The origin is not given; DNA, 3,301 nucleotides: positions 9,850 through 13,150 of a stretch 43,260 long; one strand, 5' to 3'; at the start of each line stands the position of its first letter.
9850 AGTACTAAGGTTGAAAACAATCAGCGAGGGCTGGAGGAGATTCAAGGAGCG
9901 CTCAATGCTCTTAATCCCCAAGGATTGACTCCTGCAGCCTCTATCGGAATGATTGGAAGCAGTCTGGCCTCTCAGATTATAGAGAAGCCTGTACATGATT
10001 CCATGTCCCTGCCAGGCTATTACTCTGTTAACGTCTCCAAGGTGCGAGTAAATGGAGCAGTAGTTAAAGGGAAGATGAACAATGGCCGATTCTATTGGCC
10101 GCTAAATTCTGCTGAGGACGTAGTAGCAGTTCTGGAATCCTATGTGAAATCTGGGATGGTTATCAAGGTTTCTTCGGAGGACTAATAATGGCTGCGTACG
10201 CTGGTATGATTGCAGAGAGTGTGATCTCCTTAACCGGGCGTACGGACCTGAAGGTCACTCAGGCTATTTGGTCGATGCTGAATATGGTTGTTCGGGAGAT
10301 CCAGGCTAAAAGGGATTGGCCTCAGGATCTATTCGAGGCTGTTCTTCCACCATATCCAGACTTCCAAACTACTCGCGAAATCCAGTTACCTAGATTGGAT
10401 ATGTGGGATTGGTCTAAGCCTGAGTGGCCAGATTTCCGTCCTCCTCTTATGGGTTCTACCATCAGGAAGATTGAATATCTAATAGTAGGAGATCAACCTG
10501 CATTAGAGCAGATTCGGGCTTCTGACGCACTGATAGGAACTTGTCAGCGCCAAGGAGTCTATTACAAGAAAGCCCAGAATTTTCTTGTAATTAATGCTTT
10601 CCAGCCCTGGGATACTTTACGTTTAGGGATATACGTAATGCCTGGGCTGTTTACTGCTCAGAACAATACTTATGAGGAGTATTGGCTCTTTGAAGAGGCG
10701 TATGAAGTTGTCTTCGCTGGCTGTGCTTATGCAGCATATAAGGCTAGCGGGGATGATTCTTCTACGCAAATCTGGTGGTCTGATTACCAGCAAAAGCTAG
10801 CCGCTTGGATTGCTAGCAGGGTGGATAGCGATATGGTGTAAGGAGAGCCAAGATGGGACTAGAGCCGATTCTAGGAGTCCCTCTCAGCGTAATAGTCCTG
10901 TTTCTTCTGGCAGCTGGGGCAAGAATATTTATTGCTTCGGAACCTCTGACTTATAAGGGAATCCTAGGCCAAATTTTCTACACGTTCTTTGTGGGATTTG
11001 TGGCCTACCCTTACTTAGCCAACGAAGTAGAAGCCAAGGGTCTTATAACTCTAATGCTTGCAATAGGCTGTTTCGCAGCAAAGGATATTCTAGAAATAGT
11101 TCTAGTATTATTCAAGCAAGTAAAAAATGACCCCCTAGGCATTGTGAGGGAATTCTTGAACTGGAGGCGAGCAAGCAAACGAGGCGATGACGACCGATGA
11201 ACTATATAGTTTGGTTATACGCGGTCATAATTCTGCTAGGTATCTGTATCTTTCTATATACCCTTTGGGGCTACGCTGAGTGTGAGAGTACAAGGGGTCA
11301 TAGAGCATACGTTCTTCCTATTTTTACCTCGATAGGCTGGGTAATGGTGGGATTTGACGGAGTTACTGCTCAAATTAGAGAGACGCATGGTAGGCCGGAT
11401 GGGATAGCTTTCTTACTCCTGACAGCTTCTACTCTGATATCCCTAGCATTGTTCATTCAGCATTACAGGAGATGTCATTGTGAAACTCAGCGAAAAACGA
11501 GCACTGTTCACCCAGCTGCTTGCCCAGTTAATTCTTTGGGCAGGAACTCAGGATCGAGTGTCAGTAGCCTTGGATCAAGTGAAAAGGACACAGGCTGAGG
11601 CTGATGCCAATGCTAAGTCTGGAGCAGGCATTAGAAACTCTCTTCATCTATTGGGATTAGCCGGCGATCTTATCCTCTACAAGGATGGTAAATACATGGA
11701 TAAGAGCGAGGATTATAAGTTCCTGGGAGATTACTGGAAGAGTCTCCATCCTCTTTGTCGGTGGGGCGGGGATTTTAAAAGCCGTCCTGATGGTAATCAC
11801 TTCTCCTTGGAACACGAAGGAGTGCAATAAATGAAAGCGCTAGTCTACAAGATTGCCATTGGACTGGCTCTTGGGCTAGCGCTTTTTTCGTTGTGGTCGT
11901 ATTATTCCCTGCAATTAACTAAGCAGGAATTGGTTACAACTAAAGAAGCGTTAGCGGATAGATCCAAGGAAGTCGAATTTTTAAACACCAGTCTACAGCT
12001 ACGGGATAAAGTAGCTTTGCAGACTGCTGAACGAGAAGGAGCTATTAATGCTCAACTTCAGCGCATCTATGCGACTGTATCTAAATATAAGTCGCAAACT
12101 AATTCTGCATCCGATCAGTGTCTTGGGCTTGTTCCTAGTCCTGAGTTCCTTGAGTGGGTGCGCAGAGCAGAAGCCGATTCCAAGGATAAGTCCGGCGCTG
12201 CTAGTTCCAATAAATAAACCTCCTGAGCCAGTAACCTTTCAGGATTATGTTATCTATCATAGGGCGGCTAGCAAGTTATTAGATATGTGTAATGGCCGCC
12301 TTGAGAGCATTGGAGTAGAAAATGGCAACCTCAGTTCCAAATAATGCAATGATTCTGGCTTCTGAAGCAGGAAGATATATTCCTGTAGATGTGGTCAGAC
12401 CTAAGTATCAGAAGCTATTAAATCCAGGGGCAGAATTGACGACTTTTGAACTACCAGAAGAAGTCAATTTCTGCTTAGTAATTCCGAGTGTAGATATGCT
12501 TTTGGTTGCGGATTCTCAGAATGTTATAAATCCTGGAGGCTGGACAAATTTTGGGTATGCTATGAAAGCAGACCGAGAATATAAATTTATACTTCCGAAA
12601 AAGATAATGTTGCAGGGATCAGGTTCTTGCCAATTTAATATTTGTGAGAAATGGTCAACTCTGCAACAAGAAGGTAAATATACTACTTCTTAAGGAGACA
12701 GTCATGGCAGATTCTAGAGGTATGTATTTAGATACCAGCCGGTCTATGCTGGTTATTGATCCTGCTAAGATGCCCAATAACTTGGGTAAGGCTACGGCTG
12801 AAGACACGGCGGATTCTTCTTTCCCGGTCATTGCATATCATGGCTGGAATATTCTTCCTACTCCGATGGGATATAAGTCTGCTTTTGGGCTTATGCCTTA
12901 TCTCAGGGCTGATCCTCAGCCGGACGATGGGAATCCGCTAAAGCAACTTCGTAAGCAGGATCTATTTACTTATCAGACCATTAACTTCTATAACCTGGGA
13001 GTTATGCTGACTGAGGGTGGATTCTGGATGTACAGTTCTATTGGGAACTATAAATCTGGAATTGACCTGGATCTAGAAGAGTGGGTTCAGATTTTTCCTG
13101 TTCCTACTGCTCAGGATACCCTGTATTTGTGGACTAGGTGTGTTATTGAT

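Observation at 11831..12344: Overlapped two-component spanin: lipoprotein o-spanin in the +1 frame inside, and extending beyond, the i-spanin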

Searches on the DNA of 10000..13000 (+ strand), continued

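Call 28: get_annotated_region(hit=H12, flank=0)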
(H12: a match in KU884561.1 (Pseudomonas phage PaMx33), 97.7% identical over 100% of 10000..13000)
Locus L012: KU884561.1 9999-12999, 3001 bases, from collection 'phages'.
description: Pseudomonas phage PaMx33, complete genome.
organism: Pseudomonas phage PaMx33 (NCBI taxid 1815974)
taxonomy: Viruses; Duplodnaviria; Heunggongvirae; Uroviricota; Caudoviricetes; Fredfastierviridae; Jamesmcgillvirus
host: Pseudomonas aeruginosa; source: environmental water; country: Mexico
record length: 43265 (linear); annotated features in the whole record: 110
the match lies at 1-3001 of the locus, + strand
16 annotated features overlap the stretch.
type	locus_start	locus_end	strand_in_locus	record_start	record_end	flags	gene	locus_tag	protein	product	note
CDS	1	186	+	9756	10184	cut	-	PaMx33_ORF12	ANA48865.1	hypothetical protein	-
regulatory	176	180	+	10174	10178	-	-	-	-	ribosome_binding_site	-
CDS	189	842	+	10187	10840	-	-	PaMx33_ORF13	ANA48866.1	structural protein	-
regulatory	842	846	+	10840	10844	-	-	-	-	ribosome_binding_site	-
CDS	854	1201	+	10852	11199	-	-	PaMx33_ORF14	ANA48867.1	hypothetical protein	Transmembrane domain found with TMHMM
CDS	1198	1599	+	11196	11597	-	-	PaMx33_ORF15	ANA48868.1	putative holin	Three transmembrane domains, cytoplasmic doman, found with TMHMM and PHOBIUS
regulatory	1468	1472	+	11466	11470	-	-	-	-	ribosome_binding_site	-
CDS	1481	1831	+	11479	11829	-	-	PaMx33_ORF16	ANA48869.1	putative endolysin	Hedgehog/DD-peptidase superfamily; similar to structure 2MXZ, Endolysin, Bacteriophage T5, found with HHPred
regulatory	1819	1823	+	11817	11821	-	-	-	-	ribosome_binding_site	-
CDS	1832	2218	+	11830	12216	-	-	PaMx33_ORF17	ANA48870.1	putative spanin Rz-like protein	Transmenbrane domans, non-cytoplasmic doman, found with TMHMM and PHOBIUS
regulatory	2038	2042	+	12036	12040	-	-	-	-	ribosome_binding_site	-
CDS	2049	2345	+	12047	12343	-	-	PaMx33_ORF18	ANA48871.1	putative espanin RZ1-like protein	Non-cytoplasmic doman found with TMHMM; Lipoprotein signal peptide found with Prosite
regulatory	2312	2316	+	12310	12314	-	-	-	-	ribosome_binding_site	-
CDS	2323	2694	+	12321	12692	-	-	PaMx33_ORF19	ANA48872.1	hypothetical protein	-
regulatory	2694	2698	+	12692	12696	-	-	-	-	ribosome_binding_site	-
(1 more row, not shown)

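Call 29: get_annotated_region(hit=H13, flank=0)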
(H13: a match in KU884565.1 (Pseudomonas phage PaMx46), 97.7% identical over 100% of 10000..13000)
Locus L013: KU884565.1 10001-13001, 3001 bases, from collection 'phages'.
description: Pseudomonas phage PaMx46, complete genome.
organism: Pseudomonas phage PaMx46 (NCBI taxid 1815978)
taxonomy: Viruses; Duplodnaviria; Heunggongvirae; Uroviricota; Caudoviricetes; Fredfastierviridae; Jamesmcgillvirus
host: Pseudomonas aeruginosa; source: environmental water; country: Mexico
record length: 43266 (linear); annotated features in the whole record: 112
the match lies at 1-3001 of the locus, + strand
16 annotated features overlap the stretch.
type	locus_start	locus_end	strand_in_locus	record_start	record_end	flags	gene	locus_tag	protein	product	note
CDS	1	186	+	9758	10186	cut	-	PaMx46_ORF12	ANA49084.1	hypothetical protein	-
regulatory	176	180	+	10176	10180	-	-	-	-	ribosome_binding_site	-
CDS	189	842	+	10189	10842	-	-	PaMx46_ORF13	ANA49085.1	structural protein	-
regulatory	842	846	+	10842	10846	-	-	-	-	ribosome_binding_site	-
CDS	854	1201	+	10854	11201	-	-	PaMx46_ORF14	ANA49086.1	hypothetical protein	Transmembrane domain found with TMHMM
CDS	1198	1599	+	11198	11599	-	-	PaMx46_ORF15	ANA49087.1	putative holin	Three transmembrane domains, cytoplasmic doman, found with TMHMM and PHOBIUS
regulatory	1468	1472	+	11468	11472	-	-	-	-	ribosome_binding_site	-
CDS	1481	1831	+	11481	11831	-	-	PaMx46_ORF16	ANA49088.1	putative endolysin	Hedgehog/DD-peptidase superfamily; similar to structure 2MXZ, Endolysin, Bacteriophage T5, found with HHPred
regulatory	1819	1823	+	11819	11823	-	-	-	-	ribosome_binding_site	-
CDS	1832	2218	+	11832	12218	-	-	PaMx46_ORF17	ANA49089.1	putative spanin Rz-like protein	Transmenbrane domans, non-cytoplasmic doman, found with TMHMM and PHOBIUS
regulatory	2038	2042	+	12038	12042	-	-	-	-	ribosome_binding_site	-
CDS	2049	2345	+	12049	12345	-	-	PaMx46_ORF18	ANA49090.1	putative espanin RZ1-like protein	Non-cytoplasmic doman found with TMHMM; Lipoprotein signal peptide found with Prosite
regulatory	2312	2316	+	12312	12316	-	-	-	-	ribosome_binding_site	-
CDS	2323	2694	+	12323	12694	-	-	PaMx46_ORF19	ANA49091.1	hypothetical protein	-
regulatory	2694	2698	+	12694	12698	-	-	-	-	ribosome_binding_site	-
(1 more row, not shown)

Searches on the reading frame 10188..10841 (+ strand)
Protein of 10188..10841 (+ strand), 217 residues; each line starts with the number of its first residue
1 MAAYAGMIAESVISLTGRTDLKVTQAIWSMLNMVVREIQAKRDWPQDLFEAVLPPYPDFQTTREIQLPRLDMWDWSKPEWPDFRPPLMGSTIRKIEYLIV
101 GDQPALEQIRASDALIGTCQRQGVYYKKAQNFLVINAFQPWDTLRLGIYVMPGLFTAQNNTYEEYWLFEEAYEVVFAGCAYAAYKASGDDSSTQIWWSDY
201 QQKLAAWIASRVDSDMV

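Call 3: search_protein_families(library=pfam, proteins=[window:10188-10841:+], max_evalue=0.1)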
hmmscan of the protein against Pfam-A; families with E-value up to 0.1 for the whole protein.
window:10188-10841:+ (217 aa): 0 families

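Call 4: search_protein_families(library=phrogs, proteins=[window:10188-10841:+], max_evalue=0.1)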
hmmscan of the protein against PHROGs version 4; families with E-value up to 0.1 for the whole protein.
window:10188-10841:+ (217 aa): 1 family
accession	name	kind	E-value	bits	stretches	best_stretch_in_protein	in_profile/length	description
phrog_16416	-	head and packaging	1.1e-156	519.7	1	1-217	1-217/217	virion structural protein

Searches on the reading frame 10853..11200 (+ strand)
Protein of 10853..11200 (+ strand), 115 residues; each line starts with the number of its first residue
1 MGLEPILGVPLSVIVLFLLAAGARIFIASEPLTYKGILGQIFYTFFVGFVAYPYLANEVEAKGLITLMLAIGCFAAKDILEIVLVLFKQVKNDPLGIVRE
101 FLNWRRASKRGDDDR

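Call 3: search_protein_families(library=pfam, proteins=[window:10853-11200:+], max_evalue=0.1)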
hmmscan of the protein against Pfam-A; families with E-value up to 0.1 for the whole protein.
window:10853-11200:+ (115 aa): 0 families

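Call 4: search_protein_families(library=phrogs, proteins=[window:10853-11200:+], max_evalue=0.1)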
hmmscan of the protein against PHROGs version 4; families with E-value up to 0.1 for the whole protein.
window:10853-11200:+ (115 aa): 1 family
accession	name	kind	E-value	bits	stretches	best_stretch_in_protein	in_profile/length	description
phrog_15189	-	unknown function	3.4e-77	257.2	1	1-115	1-115/115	-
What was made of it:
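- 10853..11200 (+): Holin-like membrane protein 1 (115 aa) with hydrophobic segments and a charged C-terminal tail. Its role is unknown: holin, antiholin or other. PHROG 15189, unknown function (call 4).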

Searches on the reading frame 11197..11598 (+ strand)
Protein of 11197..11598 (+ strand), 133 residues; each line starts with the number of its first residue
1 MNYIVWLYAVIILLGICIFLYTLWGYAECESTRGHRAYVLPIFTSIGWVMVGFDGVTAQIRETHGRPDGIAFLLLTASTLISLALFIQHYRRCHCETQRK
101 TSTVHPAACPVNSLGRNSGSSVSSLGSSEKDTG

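Call 3: search_protein_families(library=pfam, proteins=[window:11197-11598:+], max_evalue=0.1)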
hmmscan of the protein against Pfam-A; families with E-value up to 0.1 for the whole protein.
window:11197-11598:+ (133 aa): 0 families

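Call 4: search_protein_families(library=phrogs, proteins=[window:11197-11598:+], max_evalue=0.1)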
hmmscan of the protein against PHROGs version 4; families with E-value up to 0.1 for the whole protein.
window:11197-11598:+ (133 aa): 2 families
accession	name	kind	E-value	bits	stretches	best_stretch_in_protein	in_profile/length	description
phrog_16918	-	lysis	3.9e-94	312.9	1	1-133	1-133/133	holin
phrog_13161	-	unknown function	0.045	14.5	0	70-105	3-38/108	-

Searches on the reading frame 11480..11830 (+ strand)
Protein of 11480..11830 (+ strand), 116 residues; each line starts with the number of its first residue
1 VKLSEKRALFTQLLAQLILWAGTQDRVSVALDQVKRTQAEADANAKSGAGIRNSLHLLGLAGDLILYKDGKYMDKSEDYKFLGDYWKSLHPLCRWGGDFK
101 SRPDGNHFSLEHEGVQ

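Call 3: search_protein_families(library=pfam, proteins=[window:11480-11830:+], max_evalue=0.1)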
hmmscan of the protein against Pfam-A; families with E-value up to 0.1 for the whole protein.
window:11480-11830:+ (116 aa): 1 family
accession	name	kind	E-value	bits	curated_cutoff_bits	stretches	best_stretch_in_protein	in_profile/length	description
PF13539.11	Peptidase_M15_4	-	6.1e-07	30.4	25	1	52-109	5-69/70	D-alanyl-D-alanine carboxypeptidase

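Call 4: search_protein_families(library=phrogs, proteins=[window:11480-11830:+], max_evalue=0.1)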
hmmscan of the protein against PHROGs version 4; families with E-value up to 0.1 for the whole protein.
window:11480-11830:+ (116 aa): 6 families
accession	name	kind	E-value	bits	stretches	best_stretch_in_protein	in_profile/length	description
phrog_1768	-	lysis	5.1e-11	41.9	1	1-113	928-1041/1577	endolysin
phrog_465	-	lysis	2.6e-09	37.8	1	34-114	81-169/292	endolysin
phrog_5115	-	moron, auxiliary metabolic gene and host takeover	2.3e-06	28.1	1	23-114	32-125/283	ferredoxin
phrog_2649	-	lysis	1.8e-05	25.8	1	42-112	66-129/261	endolysin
phrog_6523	-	lysis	0.00033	21.5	1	35-113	45-132/255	endolysin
phrog_15351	-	lysis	0.028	14.8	1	43-110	71-136/289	endolysin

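Call 35: search_solved_structures(query=window:11480-11827:+, max_evalue=1, show_alignments=2)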
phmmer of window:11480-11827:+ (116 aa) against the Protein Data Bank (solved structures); distinct sequences matched with E-value up to 1: 4.
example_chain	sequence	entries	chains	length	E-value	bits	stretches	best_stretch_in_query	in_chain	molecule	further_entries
8q2g_A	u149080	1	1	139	2.8e-05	27.8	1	43-113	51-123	Peptidoglycan L-alanyl-D-glutamate endopeptidase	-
23ri_A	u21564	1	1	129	0.00036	24.2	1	43-113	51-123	Peptidase M15C domain-containing protein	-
2vo9_A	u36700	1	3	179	0.11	16.2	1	43-110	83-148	L-ALANYL-D-GLUTAMATE PEPTIDASE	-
5opz_A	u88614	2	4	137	0.46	14.2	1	52-111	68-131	ChiX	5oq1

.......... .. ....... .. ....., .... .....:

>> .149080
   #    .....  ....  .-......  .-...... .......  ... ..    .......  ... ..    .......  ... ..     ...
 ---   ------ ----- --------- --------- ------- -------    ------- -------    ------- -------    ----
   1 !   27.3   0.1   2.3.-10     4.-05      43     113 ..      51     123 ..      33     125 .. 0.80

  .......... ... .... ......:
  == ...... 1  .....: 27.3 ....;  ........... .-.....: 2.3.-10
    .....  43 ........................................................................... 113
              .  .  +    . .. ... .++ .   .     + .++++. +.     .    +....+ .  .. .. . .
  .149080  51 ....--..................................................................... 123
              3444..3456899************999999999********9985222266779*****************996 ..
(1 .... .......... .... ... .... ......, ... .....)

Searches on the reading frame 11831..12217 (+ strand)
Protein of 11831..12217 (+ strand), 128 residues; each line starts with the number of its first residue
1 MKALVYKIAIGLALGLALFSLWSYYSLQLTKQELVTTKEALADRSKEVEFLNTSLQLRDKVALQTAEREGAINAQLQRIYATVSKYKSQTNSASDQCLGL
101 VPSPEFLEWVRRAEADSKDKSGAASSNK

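Call 3: search_protein_families(library=pfam, proteins=[window:11831-12217:+], max_evalue=0.1)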
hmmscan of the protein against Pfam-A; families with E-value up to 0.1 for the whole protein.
window:11831-12217:+ (128 aa): 0 families

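Call 4: search_protein_families(library=phrogs, proteins=[window:11831-12217:+], max_evalue=0.1)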
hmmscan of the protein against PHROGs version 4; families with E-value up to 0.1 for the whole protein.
window:11831-12217:+ (128 aa): 3 families
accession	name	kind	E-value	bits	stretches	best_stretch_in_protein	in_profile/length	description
phrog_15533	-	lysis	3.4e-86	286.6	1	1-128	1-128/128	Rz-like spanin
phrog_739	-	lysis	0.0028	18.9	1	4-91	6-93/122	Rz-like spanin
phrog_214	-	lysis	0.022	15.6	1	6-97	10-98/176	Rz-like spanin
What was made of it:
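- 11831..12217 (+): i-spanin gene (128 aa). N-terminal transmembrane anchor at about residues 3-25, then a periplasmic helix to residue 97, a break at the conserved C97-L-G-L-V-P motif, and a second helix at 104-120. PHROG 15533/739/214 Rz-like spanin (call 4).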

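Call 15: find_homologous_proteins(query=window:11831-12214:+, max_evalue=0.001)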
Query window:11831-12214:+ (128 aa): 2 proteins with E <= 0.001 among 30 candidates.
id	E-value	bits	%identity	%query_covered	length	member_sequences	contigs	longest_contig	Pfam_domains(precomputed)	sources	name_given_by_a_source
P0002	4.1e-72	257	98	100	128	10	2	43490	-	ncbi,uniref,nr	ncbi:putative spanin Rz-like protein [Pseudomonas phage PaMx41]|uniref:Putative spanin Rz-like prote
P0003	7.3e-72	256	98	100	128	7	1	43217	-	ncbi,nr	ncbi:Rz-like spanin [Pseudomonas phage 20Aug470]|nr:Rz-like spanin [Pseudomonas phage 20Aug470]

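Call 17: search_dna_similar(query=window:11831-12214:+, collection=phages, mode=protein, max_evalue=1, max_rows=50)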
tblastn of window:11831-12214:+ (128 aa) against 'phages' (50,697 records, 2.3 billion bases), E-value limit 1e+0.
Records with a match: 15; places in all: 15; records where one place covers at least 80% of the query: 15.
Best place of each record, by identity: >=99% 2; 95-99% 13.
By first word of the organism name: Pseudomonas 15.
By host as written in the record: Pseudomonas aeruginosa 11; - 2; Psuedomonas aeruginosa 1; Pseudomonas sp. 1.
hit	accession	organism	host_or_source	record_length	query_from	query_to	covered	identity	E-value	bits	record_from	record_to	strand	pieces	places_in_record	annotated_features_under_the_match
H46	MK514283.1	Pseudomonas phage vB_PaeP_TF17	Psuedomonas aeruginosa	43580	1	112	88%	99.1%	8e-59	200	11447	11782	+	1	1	putative spanin Rz-like protein | hypothetical protein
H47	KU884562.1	Pseudomonas phage PaMx35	Pseudomonas aeruginosa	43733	1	112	88%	99.1%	8e-59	200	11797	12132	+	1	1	putative spanin Rz-like protein | putative espanin RZ1-like protein | ribosome_binding_site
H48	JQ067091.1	Pseudomonas phage PaMx32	Pseudomonas aeruginosa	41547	1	112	88%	98.2%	2e-58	199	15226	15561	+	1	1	record has no annotation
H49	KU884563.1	Pseudomonas phage PaMx41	Pseudomonas aeruginosa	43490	1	112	88%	98.2%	2e-58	199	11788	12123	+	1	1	putative spanin Rz-like protein | putative espanin RZ1-like protein | ribosome_binding_site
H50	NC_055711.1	Pseudomonas phage PaMx41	Pseudomonas aeruginosa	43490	1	112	88%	98.2%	2e-58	199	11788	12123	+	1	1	Rz-like spanin | putative espanin RZ1-like protein | ribosome_binding_site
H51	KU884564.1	Pseudomonas phage PaMx43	Pseudomonas aeruginosa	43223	1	112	88%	98.2%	2e-58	199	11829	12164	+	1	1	putative spanin Rz-like protein | putative espanin RZ1-like protein | ribosome_binding_site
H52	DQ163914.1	Pseudomonas phage 119X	-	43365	1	112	88%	98.2%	2e-58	199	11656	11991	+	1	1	record has no annotation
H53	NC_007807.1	Pseudomonas phage 119X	Pseudomonas aeruginosa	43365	1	112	88%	98.2%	2e-58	199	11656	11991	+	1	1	119X_gp18: Rz-like spanin | 119X_gp19: hypothetical protein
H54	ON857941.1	Pseudomonas phage vB_PaeP_FBPa48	Pseudomonas sp.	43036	1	112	88%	97.3%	9e-58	197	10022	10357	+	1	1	hypothetical protein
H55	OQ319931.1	Pseudomonas phage 20Aug470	Pseudomonas aeruginosa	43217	1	112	88%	97.3%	1e-57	197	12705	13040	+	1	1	Rz-like spanin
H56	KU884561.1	Pseudomonas phage PaMx33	Pseudomonas aeruginosa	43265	1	112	88%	97.3%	1e-57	197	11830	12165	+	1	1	putative spanin Rz-like protein | putative espanin RZ1-like protein | ribosome_binding_site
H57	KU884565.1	Pseudomonas phage PaMx46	Pseudomonas aeruginosa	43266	1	112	88%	97.3%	1e-57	197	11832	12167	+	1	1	putative spanin Rz-like protein | putative espanin RZ1-like protein | ribosome_binding_site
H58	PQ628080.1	Pseudomonas phage Neko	Pseudomonas aeruginosa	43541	1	112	88%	97.3%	1e-57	197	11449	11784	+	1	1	Rz-like spanin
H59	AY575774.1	Pseudomonas phage PaP2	-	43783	5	112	84%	98.1%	1e-55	191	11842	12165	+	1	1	orf18: p18 | orf19: p19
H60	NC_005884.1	Pseudomonas phage PaP2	Pseudomonas aeruginosa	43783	5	112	84%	98.1%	1e-55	191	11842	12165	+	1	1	Rz-like spanin | hypothetical protein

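Call 19: find_related_loci(query=window:11831-12214:+, collection=viral_contigs, flank=3000)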
Query window:11831-12214:+ (128 aa) in viral_contigs; peptide patterns used: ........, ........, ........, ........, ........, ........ (x = any residue, [..] = any of these).
20 stretches matched a pattern; 1 encode a relative of the query (tblastn E <= 1e-3); 1 distinct loci.
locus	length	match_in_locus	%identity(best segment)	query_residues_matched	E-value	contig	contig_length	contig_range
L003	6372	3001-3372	98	5-128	2e-80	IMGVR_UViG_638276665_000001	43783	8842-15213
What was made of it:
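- Tried and rejected: An IMG/VR scan with the i-spanin returned only PaP2 itself (call 19).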

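Call 63: predict_structure(protein=window:11831-12214:+)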
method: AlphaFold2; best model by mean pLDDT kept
length: 128 residues; sequences in the alignment: 1
mean_pLDDT: 78.2   pTM: 0.33
mean pLDDT of the five models: 78.2, 74.0, 71.1, 64.7, 63.8
residues with pLDDT >= 90: 20; 70-90: 76; 50-70: 32; < 50: 0
segments of 3 or more residues with pLDDT < 50: none
pLDDT, mean of each block of 10 residues (from residue 1): 79 89 81 72 84 91 89 91 79 55 75 73 55
secondary structure, 60 per line:
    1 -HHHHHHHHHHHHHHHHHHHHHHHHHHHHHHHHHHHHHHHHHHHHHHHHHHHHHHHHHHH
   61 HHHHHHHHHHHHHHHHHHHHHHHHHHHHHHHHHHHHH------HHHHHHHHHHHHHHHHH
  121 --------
elements in order: H2-97 H104-120
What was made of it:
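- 11831..12217 (+): AF2 helices 2-97 and 104-120, mean pLDDT 78 (call 63).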
